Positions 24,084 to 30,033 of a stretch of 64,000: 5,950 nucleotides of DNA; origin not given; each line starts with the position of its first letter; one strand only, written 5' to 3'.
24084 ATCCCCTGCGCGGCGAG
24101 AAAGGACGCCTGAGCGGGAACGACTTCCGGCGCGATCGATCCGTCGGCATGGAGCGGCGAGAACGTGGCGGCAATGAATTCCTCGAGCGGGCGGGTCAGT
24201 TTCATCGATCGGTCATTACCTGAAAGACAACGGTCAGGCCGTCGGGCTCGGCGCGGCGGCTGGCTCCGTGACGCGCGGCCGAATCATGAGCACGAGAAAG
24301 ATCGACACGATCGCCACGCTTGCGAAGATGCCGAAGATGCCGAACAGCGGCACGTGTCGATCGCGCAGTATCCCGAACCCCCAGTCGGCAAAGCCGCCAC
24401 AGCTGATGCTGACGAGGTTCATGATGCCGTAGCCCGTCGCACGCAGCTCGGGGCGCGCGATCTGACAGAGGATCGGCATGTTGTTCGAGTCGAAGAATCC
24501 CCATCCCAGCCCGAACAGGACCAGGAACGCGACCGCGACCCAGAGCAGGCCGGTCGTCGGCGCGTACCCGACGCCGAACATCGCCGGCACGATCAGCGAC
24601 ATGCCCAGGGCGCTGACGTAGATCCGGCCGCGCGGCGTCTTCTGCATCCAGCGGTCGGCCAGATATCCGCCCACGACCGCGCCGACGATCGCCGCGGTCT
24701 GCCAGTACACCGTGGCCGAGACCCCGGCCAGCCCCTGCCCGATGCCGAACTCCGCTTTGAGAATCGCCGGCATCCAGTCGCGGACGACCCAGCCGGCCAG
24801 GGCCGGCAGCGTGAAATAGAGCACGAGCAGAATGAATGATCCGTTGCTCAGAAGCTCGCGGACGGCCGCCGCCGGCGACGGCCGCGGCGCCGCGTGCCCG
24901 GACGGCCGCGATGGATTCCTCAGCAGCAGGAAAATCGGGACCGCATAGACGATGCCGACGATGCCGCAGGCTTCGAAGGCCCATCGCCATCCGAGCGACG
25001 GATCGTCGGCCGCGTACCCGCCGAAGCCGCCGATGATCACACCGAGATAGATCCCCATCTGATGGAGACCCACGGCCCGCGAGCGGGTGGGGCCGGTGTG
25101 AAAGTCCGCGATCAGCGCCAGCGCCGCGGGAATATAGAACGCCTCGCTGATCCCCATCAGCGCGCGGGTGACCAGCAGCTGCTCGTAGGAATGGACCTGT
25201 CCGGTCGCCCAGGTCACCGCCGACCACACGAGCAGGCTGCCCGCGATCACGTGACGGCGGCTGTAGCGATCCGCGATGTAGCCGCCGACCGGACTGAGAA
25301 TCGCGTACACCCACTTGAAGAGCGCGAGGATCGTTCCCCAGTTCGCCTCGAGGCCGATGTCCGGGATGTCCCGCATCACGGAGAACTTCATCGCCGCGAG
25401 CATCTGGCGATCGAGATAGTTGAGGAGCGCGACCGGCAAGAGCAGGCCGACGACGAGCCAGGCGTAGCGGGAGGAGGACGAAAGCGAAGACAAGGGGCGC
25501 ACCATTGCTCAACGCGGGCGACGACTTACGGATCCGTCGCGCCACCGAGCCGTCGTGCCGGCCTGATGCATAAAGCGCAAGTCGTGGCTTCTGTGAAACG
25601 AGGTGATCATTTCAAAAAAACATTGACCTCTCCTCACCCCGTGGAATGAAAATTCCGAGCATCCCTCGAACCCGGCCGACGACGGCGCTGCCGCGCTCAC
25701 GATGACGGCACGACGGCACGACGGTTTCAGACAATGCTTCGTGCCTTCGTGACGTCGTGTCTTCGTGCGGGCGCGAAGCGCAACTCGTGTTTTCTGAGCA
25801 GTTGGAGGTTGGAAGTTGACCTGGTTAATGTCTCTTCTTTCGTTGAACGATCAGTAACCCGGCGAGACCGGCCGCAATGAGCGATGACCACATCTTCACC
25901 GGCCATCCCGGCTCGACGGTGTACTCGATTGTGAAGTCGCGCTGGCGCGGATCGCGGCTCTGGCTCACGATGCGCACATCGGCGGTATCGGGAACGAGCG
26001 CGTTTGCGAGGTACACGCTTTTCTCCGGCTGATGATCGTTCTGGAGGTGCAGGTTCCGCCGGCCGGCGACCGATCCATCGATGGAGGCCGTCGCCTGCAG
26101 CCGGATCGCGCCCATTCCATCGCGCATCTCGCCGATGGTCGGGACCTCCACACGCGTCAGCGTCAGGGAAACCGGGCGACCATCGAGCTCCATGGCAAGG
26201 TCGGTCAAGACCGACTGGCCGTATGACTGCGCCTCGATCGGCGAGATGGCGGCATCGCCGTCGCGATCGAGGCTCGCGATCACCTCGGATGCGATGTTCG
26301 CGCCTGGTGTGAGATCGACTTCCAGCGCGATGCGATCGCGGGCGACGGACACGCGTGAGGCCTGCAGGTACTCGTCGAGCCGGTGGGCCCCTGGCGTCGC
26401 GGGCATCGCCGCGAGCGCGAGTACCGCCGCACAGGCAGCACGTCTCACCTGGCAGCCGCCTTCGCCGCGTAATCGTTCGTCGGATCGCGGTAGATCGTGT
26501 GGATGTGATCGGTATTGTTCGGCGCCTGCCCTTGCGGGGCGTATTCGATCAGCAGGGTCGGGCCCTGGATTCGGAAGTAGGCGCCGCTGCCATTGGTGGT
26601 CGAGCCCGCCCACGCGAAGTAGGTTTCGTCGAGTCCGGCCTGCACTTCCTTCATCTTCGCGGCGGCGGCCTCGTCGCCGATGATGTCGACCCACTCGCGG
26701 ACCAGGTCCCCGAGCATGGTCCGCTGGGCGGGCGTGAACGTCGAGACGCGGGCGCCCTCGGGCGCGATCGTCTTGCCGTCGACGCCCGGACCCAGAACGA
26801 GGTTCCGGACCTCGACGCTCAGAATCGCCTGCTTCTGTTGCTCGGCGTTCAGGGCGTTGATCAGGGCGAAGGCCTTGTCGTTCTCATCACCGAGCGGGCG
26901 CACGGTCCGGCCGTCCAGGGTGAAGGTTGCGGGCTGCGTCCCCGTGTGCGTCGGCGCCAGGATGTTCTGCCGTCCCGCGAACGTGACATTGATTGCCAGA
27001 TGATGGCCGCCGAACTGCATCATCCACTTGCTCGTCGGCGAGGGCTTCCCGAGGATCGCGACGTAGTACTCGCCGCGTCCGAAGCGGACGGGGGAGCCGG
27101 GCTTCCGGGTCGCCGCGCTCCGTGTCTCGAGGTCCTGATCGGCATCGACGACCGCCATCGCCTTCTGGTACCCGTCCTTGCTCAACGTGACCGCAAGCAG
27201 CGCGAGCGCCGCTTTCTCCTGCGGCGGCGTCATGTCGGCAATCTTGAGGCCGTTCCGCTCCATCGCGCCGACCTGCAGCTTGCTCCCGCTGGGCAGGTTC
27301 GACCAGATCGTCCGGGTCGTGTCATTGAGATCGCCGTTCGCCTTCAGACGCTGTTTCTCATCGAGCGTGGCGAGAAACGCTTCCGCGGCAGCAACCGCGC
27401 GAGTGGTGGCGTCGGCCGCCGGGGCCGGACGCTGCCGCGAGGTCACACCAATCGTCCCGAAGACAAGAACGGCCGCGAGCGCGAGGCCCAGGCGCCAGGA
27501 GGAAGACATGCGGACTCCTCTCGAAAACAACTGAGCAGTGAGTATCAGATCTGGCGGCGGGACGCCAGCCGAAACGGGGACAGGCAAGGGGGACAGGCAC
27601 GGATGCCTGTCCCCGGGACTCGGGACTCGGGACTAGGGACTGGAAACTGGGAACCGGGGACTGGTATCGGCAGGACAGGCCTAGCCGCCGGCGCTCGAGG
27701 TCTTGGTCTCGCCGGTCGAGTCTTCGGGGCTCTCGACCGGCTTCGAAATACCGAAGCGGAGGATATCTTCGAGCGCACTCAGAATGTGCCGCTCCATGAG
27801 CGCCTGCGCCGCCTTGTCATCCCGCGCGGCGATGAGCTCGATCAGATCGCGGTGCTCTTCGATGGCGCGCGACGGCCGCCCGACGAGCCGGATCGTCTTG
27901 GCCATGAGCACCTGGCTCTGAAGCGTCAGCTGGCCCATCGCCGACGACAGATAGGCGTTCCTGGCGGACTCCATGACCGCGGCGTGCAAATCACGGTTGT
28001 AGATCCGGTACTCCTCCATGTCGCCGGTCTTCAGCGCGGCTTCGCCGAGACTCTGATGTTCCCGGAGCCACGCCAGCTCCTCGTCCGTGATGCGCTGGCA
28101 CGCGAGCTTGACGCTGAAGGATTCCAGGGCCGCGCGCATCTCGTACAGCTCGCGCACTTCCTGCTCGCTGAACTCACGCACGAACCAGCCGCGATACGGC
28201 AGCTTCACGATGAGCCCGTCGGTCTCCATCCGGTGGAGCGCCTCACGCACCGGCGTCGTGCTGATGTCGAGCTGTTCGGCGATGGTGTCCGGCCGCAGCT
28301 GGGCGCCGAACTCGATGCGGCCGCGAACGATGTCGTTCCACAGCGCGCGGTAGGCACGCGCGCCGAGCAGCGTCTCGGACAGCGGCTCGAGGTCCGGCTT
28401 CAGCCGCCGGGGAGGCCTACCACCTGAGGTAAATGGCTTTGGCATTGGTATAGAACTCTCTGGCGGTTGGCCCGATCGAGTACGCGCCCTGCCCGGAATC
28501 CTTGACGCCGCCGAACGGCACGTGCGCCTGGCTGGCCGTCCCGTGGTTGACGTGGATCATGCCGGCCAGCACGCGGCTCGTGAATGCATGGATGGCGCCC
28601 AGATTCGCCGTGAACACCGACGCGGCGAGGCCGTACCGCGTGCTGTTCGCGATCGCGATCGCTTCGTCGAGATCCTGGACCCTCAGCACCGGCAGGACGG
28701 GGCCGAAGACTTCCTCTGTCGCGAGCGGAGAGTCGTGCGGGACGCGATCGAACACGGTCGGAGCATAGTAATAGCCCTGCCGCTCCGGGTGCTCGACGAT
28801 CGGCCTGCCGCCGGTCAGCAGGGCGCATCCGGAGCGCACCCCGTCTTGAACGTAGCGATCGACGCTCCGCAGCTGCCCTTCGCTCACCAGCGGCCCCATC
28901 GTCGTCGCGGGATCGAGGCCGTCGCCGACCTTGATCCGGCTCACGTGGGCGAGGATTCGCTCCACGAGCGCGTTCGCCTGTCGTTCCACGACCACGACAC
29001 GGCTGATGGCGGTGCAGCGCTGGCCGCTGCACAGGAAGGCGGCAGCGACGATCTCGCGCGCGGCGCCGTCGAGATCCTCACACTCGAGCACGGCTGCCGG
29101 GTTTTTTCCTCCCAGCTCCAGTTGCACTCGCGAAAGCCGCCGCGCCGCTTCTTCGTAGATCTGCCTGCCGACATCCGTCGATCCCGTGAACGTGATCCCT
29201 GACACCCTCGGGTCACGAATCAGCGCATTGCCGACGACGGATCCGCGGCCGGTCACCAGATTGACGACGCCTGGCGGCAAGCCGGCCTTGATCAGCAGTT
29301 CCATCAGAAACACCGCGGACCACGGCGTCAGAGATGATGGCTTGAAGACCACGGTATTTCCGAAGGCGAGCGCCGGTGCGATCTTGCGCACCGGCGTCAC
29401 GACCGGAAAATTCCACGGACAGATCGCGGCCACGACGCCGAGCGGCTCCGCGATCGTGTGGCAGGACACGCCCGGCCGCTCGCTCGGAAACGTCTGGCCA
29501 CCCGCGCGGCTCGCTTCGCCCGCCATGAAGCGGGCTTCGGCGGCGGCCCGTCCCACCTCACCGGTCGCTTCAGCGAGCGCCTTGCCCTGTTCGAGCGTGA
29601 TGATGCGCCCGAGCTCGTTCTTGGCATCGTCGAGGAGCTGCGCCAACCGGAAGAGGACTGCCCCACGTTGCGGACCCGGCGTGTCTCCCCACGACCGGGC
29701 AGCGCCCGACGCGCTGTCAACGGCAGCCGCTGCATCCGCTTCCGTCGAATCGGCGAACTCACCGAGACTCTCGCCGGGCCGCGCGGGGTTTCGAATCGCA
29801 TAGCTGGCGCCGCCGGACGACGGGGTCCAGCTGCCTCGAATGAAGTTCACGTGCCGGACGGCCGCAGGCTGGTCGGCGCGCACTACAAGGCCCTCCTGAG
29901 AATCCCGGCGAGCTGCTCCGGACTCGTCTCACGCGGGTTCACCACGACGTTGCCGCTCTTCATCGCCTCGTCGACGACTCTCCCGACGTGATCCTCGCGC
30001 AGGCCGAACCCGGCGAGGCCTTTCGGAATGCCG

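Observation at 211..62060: Intergenic spacers are colonised by a transcription-polar system of mosaic repeats built from 6-8-nt tandem units (BIME/REP-like)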

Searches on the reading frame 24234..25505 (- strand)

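Call 9: search_protein_families(library=pfam, proteins=[window:24234-25505:-])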
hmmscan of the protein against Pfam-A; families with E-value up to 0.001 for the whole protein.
window:24234-25505:- (423 aa): 4 families
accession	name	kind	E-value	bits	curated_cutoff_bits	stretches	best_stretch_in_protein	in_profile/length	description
PF07690.21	MFS_1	-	5.5e-47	160.8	33.4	1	23-366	2-339/347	Major Facilitator Superfamily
PF00083.30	Sugar_tr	-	4.3e-10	39.5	22.3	1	52-192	44-189/452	Sugar (and other) transporter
PF03209.21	PUCC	-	0.00018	21.1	21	1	112-392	93-376/401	PUCC protein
PF03137.26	OATP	-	0.00087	18.1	25.8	0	213-289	284-360/545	Organic Anion Transporter Polypeptide (OATP) family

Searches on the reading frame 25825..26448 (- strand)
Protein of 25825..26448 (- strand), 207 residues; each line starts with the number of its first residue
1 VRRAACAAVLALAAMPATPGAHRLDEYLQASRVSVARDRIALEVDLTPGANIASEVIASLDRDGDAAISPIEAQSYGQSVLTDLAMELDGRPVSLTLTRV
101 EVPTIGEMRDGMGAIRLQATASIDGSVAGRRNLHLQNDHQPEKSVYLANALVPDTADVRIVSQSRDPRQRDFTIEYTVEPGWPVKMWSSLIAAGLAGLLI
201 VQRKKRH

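Call 25: search_protein_families(library=pfam, proteins=[window:25825-26448:-])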
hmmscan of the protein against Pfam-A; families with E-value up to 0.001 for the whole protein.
window:25825-26448:- (207 aa): 0 families

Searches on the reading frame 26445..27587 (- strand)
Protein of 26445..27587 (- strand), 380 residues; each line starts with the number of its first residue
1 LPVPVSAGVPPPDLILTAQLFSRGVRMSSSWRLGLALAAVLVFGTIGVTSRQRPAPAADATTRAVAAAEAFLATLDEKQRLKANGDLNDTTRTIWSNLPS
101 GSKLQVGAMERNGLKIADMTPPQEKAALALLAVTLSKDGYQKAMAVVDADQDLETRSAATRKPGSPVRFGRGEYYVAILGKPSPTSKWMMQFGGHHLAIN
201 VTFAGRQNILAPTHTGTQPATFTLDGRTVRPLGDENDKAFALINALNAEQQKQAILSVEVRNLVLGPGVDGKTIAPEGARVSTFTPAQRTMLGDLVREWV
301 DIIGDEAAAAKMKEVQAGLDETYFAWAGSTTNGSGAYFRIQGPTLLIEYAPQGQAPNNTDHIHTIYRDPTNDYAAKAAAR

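Call 9: search_protein_families(library=pfam, proteins=[window:26445-27587:-])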
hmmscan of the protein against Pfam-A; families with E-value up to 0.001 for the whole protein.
window:26445-27587:- (380 aa): 1 family
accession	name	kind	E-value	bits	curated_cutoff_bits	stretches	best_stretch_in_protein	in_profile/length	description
PF12006.13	DUF3500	-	7.8e-85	285.4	27.2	1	60-374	4-296/297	Protein of unknown function (DUF3500)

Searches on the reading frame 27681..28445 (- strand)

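Call 25: search_protein_families(library=pfam, proteins=[window:27681-28445:-])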
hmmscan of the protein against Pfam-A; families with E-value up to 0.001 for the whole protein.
window:27681-28445:- (254 aa): 3 families
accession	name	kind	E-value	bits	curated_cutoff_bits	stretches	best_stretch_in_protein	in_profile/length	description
PF07729.17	FCD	-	1.2e-28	100.4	24.3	1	99-221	1-123/125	FCD domain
PF00392.27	GntR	-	4.1e-13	49.2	27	1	29-89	3-64/64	Bacterial regulatory proteins, gntR family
PF01325.25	Fe_dep_repress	-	0.00074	20.1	26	0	51-86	24-59/60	Iron dependent repressor, N-terminal DNA binding domain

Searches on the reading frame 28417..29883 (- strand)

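Call 25: search_protein_families(library=pfam, proteins=[window:28417-29883:-])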
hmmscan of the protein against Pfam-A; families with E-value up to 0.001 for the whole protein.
window:28417-29883:- (488 aa): 1 family
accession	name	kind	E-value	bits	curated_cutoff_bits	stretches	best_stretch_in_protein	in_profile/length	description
PF00171.27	Aldedh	-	5.8e-164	546.5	23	1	19-484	1-461/461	Aldehyde dehydrogenase family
